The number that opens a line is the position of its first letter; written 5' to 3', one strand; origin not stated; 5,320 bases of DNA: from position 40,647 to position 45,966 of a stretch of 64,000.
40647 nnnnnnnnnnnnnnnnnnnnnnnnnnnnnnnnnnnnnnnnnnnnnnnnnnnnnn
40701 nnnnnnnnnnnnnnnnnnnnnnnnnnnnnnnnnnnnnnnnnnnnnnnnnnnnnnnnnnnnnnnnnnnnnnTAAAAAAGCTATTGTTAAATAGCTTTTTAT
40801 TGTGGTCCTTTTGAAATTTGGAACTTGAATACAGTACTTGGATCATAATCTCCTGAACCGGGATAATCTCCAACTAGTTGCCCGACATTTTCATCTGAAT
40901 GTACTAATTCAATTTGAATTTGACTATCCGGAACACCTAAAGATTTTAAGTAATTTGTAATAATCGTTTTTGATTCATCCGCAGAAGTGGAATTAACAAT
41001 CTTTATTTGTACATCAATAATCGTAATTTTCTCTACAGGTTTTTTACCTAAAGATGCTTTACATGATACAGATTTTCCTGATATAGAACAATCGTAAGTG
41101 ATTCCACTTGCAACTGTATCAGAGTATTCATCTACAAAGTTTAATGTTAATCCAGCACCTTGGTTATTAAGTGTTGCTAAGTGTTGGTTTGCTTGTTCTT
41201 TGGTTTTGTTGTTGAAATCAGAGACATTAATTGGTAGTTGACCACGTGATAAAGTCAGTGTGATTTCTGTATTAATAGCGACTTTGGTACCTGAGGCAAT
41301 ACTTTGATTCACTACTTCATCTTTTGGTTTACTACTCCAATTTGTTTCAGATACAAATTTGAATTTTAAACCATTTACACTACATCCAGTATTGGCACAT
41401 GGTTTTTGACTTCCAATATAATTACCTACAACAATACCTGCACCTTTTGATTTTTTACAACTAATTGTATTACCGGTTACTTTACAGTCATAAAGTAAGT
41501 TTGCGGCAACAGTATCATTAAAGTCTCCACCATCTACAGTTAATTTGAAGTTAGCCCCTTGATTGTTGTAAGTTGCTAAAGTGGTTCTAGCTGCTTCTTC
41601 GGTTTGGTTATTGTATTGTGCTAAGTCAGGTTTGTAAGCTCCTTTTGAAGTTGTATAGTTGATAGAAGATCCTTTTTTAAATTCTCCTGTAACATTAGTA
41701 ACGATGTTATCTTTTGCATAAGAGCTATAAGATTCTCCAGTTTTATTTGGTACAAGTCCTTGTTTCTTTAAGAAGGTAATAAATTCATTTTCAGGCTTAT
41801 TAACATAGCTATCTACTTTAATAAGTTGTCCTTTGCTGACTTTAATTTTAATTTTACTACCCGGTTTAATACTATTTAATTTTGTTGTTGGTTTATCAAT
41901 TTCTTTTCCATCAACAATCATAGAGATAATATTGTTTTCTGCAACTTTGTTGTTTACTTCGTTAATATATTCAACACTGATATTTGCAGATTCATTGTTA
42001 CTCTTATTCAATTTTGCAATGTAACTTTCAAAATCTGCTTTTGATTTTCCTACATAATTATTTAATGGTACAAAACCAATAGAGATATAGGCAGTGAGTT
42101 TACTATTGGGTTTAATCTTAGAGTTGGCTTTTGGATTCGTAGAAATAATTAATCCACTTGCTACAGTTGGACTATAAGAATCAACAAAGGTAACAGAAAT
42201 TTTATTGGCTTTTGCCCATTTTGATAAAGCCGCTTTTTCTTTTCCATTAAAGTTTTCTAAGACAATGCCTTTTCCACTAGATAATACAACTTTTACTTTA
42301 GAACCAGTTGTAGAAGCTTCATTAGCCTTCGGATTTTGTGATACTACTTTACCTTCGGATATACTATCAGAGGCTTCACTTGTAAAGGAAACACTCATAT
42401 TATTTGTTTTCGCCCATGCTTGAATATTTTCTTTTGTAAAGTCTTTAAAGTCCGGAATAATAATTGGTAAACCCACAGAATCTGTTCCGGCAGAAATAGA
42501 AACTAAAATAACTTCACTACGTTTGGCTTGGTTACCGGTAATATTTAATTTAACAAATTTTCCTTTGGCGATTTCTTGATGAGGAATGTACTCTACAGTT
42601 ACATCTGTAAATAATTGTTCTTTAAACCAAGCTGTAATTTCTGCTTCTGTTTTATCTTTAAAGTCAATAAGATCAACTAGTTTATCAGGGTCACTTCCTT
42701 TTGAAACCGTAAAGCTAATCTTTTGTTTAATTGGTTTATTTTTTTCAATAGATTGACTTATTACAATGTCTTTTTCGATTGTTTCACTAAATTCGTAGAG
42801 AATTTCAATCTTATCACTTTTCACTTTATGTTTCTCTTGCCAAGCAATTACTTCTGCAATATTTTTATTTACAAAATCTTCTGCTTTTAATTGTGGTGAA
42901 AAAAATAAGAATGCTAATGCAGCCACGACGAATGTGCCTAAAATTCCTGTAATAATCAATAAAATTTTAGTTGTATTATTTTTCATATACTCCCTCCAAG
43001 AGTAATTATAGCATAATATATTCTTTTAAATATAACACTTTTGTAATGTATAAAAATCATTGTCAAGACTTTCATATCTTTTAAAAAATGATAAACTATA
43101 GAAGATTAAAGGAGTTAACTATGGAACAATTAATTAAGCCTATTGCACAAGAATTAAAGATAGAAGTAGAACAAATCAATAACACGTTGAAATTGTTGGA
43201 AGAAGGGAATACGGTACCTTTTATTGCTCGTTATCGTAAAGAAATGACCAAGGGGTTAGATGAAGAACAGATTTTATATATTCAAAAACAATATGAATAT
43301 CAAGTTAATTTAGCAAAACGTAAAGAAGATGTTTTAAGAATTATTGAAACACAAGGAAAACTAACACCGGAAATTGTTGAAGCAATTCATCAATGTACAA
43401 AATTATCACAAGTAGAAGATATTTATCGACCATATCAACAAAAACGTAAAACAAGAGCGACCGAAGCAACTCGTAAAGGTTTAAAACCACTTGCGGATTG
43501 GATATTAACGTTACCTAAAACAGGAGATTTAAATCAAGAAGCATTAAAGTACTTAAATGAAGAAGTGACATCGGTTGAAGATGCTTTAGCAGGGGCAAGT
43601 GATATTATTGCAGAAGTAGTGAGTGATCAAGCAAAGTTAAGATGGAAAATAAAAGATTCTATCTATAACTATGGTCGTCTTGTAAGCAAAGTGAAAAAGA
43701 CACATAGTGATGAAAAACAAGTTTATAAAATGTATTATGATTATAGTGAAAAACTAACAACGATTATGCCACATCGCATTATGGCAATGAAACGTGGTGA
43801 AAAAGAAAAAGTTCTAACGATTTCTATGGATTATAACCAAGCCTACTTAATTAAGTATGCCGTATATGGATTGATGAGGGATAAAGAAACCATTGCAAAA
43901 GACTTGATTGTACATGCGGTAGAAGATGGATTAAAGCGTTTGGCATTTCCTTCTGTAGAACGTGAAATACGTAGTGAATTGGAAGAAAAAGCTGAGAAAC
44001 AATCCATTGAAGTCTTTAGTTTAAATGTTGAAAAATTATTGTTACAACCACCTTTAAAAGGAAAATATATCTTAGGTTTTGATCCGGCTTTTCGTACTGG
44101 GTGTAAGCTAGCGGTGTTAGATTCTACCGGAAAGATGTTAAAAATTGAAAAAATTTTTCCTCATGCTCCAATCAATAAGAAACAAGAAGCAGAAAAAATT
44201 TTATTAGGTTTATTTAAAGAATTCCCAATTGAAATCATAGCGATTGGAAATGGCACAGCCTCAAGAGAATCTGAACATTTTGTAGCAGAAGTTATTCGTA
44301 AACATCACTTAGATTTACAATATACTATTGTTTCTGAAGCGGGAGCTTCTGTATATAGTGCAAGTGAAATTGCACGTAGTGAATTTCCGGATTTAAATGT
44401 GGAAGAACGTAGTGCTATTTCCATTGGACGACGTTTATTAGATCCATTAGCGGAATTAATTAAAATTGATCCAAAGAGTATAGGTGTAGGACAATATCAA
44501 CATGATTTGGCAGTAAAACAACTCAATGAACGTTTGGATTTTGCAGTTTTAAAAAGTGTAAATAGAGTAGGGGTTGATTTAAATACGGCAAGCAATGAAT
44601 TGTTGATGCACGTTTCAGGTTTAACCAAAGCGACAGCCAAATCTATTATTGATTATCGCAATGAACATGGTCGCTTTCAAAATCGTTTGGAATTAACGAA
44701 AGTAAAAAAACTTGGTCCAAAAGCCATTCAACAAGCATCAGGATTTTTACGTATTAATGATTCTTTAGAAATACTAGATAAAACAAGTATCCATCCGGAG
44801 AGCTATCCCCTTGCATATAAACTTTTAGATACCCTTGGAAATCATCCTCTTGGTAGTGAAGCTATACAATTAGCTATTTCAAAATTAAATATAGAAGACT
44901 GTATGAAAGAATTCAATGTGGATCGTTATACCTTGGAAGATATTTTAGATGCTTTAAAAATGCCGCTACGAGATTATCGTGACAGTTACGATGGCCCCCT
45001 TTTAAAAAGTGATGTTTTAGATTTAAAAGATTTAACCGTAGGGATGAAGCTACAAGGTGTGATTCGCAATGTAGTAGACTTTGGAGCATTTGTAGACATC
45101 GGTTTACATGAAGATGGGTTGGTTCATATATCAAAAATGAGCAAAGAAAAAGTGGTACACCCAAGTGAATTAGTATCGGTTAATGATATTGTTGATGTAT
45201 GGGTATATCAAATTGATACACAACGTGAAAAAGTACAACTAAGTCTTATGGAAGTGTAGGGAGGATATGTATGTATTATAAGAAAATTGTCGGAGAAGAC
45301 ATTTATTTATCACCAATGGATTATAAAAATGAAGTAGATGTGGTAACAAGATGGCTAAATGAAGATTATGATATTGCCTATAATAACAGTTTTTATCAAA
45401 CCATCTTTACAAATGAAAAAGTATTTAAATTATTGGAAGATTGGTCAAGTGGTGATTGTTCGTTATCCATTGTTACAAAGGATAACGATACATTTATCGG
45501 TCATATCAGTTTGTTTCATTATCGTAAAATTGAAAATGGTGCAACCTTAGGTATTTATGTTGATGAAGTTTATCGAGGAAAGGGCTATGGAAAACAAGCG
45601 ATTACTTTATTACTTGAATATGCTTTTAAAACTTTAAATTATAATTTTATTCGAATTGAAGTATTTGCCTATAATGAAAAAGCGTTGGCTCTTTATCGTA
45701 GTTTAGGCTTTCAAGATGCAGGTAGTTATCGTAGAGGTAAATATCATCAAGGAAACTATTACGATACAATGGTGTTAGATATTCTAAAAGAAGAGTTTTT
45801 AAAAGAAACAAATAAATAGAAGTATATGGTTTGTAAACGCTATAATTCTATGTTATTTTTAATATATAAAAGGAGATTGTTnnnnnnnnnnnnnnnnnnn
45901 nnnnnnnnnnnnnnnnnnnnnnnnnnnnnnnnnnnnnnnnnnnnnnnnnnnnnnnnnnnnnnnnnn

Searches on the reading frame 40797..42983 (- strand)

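Call 22: search_protein_families(library=pfam, proteins=[window:40797-42983:-], max_evalue=0.00001)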
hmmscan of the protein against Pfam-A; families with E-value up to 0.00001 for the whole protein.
window:40797-42983:- (728 aa): 1 family
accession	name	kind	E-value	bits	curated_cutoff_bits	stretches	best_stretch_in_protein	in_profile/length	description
PF03793.24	PASTA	-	1.4e-42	143.9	23.2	3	175-235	2-63/64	PASTA domain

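Call 64: search_protein_families(library=ncbifam, proteins=[window:40797-42983:-], max_evalue=0.00001)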
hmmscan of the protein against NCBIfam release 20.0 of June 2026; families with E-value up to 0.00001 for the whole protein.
window:40797-42983:- (728 aa): 1 family
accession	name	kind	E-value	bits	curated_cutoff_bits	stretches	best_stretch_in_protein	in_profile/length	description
NF033483.0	PknB_PASTA_kin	equivalog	9.8e-47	160.2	450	4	176-361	367-551/563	Stk1 family PASTA domain-containing Ser/Thr kinase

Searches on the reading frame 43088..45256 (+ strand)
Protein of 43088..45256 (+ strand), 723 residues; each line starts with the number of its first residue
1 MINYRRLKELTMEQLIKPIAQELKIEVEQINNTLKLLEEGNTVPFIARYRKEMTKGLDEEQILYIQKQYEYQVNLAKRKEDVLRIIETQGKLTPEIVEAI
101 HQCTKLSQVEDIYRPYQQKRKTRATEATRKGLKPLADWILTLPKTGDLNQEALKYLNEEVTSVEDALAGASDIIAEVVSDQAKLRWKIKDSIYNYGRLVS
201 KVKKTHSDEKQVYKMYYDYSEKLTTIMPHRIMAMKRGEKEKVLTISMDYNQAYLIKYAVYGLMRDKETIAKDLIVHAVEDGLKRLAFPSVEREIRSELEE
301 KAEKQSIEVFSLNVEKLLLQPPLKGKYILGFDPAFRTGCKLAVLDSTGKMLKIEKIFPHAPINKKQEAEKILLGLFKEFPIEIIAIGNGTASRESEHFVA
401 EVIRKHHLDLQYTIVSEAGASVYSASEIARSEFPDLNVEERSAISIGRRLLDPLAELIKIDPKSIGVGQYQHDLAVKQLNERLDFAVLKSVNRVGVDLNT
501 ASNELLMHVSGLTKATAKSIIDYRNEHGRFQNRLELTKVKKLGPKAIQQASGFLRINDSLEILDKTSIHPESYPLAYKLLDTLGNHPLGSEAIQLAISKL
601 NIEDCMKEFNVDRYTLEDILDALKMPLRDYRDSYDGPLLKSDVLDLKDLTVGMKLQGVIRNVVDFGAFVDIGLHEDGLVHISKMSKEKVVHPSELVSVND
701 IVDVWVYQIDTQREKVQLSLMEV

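Call 22: search_protein_families(library=pfam, proteins=[window:43088-45256:+], max_evalue=0.00001)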
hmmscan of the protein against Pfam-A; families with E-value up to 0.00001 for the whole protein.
window:43088-45256:+ (723 aa): 8 families
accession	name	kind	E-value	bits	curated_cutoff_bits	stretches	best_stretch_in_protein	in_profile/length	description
PF16921.10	Tex_YqgF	-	2e-52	177.3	27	1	326-450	1-125/126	Tex protein YqgF-like domain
PF09371.15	Tex_N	-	1.6e-28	98.7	32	1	14-87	2-75/75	Tex-like protein N-terminal domain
PF22706.1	Tex_central_region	-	9.1e-28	97.9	27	1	148-310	6-178/178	Tex central region-like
PF12836.13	HHH_3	-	8.4e-26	90.3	27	1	491-555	1-65/65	Helix-hairpin-helix motif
PF17674.7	HHH_9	-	2.5e-15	57.5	23.1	1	561-631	1-70/70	HHH domain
PF00575.29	S1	-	9.7e-15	55.2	22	1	650-720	3-73/74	S1 RNA binding domain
PF14635.12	HHH_7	-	1.4e-07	32.3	27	1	464-556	5-103/104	Helix-hairpin-helix motif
PF23459.1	S1_RRP5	-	5.2e-07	30.6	27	1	650-720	2-72/72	RRP5 S1 domain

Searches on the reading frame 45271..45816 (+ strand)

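Call 22: search_protein_families(library=pfam, proteins=[window:45271-45816:+], max_evalue=0.00001)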
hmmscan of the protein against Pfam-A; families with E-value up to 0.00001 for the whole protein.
window:45271-45816:+ (182 aa): 5 families
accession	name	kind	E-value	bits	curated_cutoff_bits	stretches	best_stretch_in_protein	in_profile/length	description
PF00583.31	Acetyltransf_1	-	1.8e-18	67.3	20.7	1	39-147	18-116/116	Acetyltransferase (GNAT) family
PF13302.13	Acetyltransf_3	-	2.3e-15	57.9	25.4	1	23-148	23-138/138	Acetyltransferase (GNAT) domain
PF13420.13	Acetyltransf_4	-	1.7e-14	54.6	24.3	1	25-168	12-155/155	Acetyltransferase (GNAT) domain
PF13508.13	Acetyltransf_7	-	1.5e-10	41.8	27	1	67-148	6-83/84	Acetyltransferase (GNAT) domain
PF13673.13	Acetyltransf_10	-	4.6e-07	30.3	23.6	1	65-153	32-113/128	Acetyltransferase (GNAT) domain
